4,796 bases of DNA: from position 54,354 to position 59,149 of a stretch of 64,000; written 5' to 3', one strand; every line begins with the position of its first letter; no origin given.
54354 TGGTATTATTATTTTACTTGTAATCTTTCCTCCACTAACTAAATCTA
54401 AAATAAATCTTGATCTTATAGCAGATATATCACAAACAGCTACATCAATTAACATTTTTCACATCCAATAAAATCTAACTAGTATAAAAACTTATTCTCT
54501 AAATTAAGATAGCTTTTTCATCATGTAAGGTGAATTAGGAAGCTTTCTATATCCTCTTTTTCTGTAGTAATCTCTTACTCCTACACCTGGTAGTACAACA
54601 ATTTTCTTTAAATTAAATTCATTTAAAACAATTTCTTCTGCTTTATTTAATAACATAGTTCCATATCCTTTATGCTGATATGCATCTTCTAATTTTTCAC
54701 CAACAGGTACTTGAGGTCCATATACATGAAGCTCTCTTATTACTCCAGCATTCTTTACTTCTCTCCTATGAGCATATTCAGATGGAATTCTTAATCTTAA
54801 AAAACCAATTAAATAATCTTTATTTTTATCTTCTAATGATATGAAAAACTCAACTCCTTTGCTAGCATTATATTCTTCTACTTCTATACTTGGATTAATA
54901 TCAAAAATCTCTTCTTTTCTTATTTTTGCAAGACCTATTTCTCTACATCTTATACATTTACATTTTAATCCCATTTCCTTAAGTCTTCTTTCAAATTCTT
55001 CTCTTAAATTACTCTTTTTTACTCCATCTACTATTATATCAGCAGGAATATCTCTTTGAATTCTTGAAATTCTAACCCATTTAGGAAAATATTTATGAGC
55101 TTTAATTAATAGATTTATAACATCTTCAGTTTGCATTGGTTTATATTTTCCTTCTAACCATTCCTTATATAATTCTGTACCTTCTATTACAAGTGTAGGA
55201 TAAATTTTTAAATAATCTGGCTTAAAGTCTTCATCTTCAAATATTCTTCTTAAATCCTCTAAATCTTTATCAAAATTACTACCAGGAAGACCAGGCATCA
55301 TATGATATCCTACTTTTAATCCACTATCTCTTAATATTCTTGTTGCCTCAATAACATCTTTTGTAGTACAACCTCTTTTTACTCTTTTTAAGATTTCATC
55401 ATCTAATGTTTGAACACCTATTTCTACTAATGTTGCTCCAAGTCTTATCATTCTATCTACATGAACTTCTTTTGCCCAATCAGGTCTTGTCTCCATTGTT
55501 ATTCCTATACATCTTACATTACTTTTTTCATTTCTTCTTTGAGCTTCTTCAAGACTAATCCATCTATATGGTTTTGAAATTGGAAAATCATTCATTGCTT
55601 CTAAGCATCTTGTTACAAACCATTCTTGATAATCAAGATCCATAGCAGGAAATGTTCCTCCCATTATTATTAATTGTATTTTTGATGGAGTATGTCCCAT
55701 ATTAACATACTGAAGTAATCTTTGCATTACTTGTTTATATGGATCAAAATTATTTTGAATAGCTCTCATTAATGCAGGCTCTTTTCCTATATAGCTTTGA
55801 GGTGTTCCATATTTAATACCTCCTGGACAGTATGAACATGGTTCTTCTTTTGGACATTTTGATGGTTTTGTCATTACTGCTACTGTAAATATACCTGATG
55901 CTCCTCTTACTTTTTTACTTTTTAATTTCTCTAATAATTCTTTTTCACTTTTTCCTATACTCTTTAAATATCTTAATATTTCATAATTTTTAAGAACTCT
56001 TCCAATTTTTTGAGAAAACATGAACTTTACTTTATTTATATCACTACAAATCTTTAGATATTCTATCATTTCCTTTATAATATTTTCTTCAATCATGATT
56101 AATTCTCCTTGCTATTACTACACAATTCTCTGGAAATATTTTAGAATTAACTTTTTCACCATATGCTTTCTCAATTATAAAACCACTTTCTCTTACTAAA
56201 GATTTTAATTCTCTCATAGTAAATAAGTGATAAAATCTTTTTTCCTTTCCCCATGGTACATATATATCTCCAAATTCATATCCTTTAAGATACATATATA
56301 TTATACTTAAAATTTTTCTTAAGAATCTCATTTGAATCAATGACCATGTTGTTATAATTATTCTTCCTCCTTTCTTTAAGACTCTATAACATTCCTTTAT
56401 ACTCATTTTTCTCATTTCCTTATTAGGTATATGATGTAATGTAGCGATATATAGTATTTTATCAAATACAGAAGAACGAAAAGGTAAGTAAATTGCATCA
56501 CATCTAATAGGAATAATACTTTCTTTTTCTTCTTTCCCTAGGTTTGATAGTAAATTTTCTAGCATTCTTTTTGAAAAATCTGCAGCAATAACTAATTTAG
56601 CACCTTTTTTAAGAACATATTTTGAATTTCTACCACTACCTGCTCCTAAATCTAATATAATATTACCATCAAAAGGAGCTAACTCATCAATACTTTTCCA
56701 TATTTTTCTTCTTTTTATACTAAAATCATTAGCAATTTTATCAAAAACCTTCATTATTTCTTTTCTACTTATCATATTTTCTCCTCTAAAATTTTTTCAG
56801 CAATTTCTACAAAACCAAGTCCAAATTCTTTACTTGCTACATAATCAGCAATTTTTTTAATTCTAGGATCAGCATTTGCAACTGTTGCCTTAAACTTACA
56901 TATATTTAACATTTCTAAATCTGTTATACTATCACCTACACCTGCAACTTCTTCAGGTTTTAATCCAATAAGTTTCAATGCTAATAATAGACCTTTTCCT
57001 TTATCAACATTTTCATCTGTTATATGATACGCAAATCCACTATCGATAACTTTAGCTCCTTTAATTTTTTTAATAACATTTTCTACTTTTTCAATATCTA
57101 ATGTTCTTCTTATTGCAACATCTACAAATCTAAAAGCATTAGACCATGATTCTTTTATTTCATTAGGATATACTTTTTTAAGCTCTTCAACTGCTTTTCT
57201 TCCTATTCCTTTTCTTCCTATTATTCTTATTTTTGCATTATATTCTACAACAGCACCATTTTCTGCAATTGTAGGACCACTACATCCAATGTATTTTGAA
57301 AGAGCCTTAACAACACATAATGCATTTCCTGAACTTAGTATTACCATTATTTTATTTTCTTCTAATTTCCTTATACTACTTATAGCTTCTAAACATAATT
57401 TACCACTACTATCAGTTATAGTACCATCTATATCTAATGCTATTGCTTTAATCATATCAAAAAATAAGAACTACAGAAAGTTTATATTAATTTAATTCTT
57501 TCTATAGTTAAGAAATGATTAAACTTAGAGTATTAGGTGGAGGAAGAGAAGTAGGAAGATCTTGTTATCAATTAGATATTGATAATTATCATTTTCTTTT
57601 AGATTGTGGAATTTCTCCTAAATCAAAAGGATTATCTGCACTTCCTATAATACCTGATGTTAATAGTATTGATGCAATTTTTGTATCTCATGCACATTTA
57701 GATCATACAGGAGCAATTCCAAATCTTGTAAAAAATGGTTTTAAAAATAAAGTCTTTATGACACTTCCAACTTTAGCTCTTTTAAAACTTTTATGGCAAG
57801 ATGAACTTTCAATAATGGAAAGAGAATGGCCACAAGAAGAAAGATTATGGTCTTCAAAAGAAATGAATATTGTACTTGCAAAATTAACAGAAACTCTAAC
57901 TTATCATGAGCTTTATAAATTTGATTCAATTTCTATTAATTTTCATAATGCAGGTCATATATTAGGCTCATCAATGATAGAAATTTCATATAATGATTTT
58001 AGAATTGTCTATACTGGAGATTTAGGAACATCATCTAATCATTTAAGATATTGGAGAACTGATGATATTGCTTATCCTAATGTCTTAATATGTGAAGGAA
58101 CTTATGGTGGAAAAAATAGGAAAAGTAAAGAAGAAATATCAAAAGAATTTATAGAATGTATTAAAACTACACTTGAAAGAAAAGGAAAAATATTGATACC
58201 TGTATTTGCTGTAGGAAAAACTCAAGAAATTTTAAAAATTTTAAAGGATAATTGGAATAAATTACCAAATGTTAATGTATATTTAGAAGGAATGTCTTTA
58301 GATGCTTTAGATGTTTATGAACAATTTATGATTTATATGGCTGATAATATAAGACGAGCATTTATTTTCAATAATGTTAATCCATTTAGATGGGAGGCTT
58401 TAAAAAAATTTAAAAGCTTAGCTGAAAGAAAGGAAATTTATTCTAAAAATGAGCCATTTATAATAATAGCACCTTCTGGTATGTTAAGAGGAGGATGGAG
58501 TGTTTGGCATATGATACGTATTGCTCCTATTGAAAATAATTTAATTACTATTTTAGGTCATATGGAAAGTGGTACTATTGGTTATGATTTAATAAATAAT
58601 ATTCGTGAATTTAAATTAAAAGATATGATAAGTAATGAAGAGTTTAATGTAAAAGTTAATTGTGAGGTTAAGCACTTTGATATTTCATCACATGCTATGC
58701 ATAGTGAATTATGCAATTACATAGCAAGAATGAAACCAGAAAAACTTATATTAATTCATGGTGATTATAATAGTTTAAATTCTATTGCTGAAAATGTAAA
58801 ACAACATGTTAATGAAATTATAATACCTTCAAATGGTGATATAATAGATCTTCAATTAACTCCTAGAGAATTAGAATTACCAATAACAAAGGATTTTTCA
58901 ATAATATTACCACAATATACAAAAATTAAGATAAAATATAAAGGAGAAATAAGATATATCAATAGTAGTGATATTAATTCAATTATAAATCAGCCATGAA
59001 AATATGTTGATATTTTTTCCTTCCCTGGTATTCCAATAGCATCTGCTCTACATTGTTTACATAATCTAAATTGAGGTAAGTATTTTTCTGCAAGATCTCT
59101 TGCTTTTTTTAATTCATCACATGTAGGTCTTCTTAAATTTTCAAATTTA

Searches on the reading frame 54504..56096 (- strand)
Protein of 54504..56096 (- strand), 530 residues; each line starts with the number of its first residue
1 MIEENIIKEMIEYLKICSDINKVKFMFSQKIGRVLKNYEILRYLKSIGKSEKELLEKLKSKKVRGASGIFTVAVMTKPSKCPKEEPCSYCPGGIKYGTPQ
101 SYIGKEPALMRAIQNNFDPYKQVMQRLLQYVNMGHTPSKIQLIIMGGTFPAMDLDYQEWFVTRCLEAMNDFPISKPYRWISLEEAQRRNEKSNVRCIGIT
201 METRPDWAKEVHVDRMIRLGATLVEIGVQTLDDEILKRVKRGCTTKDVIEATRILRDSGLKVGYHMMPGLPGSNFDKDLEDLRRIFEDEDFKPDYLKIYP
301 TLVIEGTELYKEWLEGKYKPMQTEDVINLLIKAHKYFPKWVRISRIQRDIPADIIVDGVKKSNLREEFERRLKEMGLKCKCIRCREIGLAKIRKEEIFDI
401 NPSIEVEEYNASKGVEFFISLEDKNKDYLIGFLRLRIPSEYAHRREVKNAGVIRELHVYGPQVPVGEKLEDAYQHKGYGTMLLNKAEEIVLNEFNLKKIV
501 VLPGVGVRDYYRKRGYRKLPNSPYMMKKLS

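Call 94: search_protein_families(library=pfam, proteins=[window:54504-56096:-], max_evalue=0.00001)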
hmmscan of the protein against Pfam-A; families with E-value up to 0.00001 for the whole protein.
window:54504-56096:- (530 aa): 3 families
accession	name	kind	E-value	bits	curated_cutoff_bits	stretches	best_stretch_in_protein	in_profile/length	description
PF16199.10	Radical_SAM_C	-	8e-24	84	31.9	1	293-373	1-84/85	Radical_SAM C-terminal domain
PF04055.27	Radical_SAM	-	5.8e-20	72.6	29.5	1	84-277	10-158/166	Radical SAM superfamily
PF00583.31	Acetyltransf_1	-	9.7e-07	29.5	20.7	1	408-516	23-116/116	Acetyltransferase (GNAT) family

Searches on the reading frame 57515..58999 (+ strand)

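Call 94: search_protein_families(library=pfam, proteins=[window:57515-58999:+], max_evalue=0.00001)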
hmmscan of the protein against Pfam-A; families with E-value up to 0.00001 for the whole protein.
window:57515-58999:+ (494 aa): 5 families
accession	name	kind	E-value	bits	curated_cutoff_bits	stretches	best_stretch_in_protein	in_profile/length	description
PF10996.14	Beta-Casp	-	5.9e-20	72.4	27.7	1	236-359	1-120/120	Beta-Casp domain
PF16661.11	Lactamase_B_6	-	1.2e-14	54.6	27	1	20-171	2-163/193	Metallo-beta-lactamase superfamily domain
PF07521.17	RMMBL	-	1.2e-13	51.3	21.6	1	379-438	2-63/63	Zn-dependent metallo-hydrolase RNA specificity domain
PF00753.33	Lactamase_B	-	5.8e-10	39.9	22.7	1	13-181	4-161/196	Metallo-beta-lactamase superfamily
PF12706.13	Lactamase_B_2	-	6.2e-10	39.4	27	1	27-178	3-151/200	Beta-lactamase superfamily domain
